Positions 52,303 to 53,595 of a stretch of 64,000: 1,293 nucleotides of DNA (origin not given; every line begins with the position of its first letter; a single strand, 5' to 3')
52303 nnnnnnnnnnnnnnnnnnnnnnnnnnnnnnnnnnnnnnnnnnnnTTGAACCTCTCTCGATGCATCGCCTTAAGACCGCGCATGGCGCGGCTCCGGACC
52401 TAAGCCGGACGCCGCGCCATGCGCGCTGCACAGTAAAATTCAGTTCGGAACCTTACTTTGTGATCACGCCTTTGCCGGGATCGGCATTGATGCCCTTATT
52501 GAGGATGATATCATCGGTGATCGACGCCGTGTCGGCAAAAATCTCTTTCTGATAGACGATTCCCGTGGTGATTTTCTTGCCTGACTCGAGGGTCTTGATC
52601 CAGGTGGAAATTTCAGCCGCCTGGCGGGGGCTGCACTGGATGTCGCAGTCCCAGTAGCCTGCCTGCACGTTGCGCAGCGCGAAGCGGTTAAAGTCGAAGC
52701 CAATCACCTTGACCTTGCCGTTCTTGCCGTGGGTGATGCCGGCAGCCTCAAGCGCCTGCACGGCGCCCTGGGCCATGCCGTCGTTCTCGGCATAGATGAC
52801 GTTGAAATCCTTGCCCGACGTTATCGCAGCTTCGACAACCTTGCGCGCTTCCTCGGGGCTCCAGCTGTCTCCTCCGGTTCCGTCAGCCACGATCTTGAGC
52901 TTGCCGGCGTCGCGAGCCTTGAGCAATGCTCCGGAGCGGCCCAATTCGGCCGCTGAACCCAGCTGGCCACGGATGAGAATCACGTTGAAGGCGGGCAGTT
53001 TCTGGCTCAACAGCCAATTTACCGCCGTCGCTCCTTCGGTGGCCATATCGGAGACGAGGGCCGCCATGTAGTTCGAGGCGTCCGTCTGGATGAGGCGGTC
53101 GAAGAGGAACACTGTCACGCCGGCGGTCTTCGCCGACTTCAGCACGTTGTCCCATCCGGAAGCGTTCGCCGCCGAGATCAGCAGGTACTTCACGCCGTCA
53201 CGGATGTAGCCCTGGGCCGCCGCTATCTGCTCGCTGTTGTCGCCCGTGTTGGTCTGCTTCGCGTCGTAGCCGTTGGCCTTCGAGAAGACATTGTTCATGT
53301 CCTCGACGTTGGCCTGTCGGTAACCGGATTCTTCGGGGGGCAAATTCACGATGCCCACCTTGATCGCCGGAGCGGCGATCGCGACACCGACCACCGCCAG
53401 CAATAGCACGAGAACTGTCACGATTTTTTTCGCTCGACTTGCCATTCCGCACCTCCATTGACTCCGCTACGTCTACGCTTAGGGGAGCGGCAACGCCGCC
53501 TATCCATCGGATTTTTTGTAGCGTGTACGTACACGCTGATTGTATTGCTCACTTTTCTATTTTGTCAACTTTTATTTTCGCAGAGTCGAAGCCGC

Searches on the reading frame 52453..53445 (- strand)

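Call 71: search_protein_families(library=pfam, proteins=[window:52453-53445:-], max_evalue=0.001)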
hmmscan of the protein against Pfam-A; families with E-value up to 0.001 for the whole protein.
window:52453-53445:- (330 aa): 2 families
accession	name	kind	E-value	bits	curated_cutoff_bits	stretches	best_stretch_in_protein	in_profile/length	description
PF13407.12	Peripla_BP_4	-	8e-34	117.8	35.1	1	41-282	11-248/258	Periplasmic binding protein domain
PF00532.27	Peripla_BP_1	-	4.1e-06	26.9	22.2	1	56-242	28-211/281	Periplasmic binding proteins and sugar binding domain of LacI family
